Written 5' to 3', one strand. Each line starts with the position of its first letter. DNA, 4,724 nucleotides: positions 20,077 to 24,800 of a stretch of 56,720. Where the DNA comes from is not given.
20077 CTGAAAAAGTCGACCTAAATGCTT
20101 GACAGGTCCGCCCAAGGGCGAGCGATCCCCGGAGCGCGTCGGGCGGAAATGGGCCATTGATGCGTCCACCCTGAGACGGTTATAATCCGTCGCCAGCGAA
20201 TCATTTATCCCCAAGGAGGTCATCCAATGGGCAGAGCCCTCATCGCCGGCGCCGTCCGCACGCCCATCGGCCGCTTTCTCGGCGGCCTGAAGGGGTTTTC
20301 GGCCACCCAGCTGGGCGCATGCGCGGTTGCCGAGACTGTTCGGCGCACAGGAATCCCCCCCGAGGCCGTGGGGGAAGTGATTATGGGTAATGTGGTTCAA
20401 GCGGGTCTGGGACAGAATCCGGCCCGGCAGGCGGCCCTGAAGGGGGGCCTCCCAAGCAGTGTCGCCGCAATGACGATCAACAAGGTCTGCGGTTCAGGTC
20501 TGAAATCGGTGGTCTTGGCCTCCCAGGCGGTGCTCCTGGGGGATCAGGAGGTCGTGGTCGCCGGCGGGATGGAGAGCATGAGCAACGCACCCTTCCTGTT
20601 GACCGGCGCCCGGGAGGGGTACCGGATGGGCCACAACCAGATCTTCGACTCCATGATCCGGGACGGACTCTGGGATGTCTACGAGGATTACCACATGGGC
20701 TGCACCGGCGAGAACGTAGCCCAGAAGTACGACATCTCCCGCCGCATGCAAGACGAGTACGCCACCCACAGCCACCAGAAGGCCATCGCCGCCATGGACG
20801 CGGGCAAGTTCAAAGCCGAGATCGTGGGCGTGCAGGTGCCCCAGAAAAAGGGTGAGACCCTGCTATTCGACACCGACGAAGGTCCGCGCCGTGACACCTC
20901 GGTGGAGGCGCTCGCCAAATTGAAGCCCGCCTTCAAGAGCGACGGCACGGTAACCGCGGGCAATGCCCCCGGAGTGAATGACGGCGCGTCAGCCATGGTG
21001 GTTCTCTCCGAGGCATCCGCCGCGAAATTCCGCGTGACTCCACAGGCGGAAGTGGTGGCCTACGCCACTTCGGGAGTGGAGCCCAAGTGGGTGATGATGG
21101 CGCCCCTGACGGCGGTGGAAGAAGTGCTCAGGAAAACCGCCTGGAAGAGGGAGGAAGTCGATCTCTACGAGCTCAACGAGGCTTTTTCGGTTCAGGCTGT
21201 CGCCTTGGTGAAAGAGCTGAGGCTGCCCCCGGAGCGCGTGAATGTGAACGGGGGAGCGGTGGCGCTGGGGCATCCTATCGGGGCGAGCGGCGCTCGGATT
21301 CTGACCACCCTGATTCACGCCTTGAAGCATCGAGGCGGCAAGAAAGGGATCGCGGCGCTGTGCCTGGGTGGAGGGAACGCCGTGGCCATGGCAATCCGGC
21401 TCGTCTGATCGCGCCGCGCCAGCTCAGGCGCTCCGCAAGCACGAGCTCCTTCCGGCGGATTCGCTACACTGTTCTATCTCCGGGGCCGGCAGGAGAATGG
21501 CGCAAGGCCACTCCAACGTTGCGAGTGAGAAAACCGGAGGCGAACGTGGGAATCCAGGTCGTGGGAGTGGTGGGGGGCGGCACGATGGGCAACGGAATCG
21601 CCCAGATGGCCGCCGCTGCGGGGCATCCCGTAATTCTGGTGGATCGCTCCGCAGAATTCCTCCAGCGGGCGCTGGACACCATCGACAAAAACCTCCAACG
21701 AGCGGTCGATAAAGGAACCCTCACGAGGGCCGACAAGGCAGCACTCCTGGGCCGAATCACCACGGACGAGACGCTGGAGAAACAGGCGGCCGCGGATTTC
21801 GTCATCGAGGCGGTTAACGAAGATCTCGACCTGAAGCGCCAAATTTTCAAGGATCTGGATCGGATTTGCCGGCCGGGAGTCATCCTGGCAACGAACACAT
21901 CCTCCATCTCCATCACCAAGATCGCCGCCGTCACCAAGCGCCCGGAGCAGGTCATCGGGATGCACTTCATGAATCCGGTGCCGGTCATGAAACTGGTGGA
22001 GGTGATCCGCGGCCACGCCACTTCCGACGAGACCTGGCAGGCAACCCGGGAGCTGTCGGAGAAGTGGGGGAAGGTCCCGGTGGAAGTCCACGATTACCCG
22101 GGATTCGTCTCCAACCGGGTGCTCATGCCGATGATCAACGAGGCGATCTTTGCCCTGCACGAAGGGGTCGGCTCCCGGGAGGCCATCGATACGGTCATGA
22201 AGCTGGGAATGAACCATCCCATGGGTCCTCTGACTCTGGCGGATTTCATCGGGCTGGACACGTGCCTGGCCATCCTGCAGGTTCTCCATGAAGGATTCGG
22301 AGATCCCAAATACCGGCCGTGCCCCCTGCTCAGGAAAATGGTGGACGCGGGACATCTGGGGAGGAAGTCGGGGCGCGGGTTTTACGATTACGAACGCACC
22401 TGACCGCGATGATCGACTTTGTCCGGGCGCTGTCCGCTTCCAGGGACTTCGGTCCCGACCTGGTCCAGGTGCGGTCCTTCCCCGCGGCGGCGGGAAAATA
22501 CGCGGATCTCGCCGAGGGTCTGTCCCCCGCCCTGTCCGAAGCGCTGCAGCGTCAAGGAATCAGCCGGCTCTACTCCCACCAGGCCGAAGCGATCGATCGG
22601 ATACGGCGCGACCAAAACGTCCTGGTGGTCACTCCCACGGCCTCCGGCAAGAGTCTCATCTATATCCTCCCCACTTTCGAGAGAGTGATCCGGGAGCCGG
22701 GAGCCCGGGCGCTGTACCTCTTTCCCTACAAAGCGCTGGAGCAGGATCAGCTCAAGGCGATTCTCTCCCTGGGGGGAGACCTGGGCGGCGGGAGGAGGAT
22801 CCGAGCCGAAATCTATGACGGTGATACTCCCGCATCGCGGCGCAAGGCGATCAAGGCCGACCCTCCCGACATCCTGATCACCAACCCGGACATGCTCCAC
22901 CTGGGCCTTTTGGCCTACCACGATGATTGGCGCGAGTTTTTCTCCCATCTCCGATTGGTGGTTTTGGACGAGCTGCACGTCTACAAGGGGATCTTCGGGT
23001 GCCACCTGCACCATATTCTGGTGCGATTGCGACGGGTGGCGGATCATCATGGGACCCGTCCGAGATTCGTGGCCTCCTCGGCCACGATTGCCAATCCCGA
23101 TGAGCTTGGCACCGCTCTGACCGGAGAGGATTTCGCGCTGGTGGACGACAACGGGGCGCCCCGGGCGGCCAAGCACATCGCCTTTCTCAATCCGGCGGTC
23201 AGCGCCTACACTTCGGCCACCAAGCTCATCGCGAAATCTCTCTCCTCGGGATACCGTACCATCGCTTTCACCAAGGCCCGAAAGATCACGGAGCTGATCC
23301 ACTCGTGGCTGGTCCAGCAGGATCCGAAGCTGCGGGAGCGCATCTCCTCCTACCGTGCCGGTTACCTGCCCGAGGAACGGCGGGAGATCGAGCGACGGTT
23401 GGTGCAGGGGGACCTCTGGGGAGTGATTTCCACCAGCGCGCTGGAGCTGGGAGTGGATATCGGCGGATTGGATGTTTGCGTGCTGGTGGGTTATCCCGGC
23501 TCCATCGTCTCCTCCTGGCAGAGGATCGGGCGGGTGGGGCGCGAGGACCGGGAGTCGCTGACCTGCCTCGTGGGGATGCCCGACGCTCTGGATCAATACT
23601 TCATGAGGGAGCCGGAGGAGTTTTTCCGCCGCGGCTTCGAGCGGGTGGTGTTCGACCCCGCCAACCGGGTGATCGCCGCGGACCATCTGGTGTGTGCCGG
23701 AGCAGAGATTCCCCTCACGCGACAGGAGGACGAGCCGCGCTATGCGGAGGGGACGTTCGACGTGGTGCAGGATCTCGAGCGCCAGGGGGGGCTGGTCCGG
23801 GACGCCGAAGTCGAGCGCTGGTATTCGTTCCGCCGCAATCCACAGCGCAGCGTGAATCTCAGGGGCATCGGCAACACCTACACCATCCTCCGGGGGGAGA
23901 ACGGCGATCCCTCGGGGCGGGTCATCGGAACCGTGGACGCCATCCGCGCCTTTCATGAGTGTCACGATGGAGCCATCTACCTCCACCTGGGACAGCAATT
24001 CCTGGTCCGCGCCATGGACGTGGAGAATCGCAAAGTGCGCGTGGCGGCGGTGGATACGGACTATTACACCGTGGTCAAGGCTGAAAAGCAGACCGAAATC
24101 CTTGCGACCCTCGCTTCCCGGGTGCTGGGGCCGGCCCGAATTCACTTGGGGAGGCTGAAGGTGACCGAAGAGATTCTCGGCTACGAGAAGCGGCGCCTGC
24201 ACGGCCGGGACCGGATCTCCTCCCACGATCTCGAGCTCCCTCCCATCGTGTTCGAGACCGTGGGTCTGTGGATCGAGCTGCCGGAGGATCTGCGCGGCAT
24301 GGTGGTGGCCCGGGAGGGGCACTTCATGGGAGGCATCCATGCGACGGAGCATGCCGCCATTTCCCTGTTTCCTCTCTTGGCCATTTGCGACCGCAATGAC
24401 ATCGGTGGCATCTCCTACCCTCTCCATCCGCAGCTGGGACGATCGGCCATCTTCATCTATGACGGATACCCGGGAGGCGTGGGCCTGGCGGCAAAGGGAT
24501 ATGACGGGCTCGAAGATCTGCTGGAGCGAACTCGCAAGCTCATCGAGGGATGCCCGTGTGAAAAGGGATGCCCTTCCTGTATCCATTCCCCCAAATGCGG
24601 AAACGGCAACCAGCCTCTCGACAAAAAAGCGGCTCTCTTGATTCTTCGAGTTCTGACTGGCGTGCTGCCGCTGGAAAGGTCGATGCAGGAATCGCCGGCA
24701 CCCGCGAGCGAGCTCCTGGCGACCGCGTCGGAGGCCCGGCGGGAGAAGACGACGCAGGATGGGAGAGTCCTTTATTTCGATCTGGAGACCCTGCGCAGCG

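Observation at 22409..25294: MrfA-type DUF1998 helicase and MrfB-like DEDD exonuclease fused into one 961-aa polypeptide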

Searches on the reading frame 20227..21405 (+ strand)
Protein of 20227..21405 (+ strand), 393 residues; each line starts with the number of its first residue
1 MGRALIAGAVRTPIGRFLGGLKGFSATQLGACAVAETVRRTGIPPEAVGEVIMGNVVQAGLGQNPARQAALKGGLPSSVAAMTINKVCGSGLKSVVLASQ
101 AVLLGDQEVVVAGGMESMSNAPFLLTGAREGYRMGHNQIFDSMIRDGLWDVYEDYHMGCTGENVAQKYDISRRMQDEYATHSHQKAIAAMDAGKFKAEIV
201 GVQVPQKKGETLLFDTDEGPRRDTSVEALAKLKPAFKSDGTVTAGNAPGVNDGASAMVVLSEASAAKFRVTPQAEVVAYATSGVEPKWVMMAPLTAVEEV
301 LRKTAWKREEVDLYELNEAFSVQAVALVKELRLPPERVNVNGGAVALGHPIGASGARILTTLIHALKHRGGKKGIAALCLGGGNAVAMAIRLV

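Call 38: search_protein_families(library=pfam, proteins=[window:20227-21405:+], max_evalue=0.01)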
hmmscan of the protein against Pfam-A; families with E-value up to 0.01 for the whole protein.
window:20227-21405:+ (393 aa): 3 families
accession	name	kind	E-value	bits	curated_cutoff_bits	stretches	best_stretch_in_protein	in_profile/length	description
PF00108.29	Thiolase_N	-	1e-100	336.9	26.4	1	5-262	2-259/260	Thiolase, N-terminal domain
PF02803.24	Thiolase_C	-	9e-44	148.5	27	1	271-391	2-122/123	Thiolase, C-terminal domain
PF00109.32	ketoacyl-synt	-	0.0007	19.7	20.8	1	81-120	167-206/252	Beta-ketoacyl synthase, N-terminal domain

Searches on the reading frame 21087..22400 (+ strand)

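Call 38: search_protein_families(library=pfam, proteins=[window:21087-22400:+], max_evalue=0.01)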
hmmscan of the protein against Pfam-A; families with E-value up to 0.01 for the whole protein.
window:21087-22400:+ (438 aa): 10 families
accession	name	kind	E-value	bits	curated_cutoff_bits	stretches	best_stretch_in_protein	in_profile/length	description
PF02737.24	3HCDH_N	-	1.1e-67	227.9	22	1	159-336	2-179/180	3-hydroxyacyl-CoA dehydrogenase, NAD binding domain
PF00725.27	3HCDH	-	2.4e-37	127.8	22.1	1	339-435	1-97/97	3-hydroxyacyl-CoA dehydrogenase, C-terminal domain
PF03446.21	NAD_binding_2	-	2.9e-05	24.6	21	1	159-281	2-102/161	NAD binding domain of 6-phosphogluconate dehydrogenase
PF03807.23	F420_oxidored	-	0.00015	22.7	21.6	1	159-214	2-59/94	NADP oxidoreductase coenzyme F420-dependent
PF00070.33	Pyr_redox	-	0.00055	20.8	22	1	159-205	2-48/82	Pyridine nucleotide-disulphide oxidoreductase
PF07992.20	Pyr_redox_2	-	0.0011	18.9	26.1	1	157-207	143-193/291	Pyridine nucleotide-disulphide oxidoreductase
PF02826.25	2-Hacid_dh_C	-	0.0014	18.4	25.1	1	150-190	30-70/178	D-isomer specific 2-hydroxyacid dehydrogenase, NAD binding domain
PF02254.24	TrkA_N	-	0.0023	18.6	23.8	0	161-197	3-39/116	TrkA-N domain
PF03435.24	Sacchrp_dh_NADP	-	0.0029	18.4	25.1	1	159-228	1-69/129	Saccharopine dehydrogenase NADP binding domain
PF02558.23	ApbA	-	0.0078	16.3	22.2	0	159-196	1-41/150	Ketopantoate reductase PanE/ApbA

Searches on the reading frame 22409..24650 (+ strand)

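Call 40: search_solved_structures(query=window:22409-24650:+, max_evalue=1e-100, show_alignments=1)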
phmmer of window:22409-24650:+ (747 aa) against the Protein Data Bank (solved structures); distinct sequences matched with E-value up to 1e-100: 1.
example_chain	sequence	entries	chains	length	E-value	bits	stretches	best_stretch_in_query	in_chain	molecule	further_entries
6znp_A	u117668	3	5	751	7.5e-152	510.2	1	29-727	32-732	Uncharacterized ATP-dependent helicase YprA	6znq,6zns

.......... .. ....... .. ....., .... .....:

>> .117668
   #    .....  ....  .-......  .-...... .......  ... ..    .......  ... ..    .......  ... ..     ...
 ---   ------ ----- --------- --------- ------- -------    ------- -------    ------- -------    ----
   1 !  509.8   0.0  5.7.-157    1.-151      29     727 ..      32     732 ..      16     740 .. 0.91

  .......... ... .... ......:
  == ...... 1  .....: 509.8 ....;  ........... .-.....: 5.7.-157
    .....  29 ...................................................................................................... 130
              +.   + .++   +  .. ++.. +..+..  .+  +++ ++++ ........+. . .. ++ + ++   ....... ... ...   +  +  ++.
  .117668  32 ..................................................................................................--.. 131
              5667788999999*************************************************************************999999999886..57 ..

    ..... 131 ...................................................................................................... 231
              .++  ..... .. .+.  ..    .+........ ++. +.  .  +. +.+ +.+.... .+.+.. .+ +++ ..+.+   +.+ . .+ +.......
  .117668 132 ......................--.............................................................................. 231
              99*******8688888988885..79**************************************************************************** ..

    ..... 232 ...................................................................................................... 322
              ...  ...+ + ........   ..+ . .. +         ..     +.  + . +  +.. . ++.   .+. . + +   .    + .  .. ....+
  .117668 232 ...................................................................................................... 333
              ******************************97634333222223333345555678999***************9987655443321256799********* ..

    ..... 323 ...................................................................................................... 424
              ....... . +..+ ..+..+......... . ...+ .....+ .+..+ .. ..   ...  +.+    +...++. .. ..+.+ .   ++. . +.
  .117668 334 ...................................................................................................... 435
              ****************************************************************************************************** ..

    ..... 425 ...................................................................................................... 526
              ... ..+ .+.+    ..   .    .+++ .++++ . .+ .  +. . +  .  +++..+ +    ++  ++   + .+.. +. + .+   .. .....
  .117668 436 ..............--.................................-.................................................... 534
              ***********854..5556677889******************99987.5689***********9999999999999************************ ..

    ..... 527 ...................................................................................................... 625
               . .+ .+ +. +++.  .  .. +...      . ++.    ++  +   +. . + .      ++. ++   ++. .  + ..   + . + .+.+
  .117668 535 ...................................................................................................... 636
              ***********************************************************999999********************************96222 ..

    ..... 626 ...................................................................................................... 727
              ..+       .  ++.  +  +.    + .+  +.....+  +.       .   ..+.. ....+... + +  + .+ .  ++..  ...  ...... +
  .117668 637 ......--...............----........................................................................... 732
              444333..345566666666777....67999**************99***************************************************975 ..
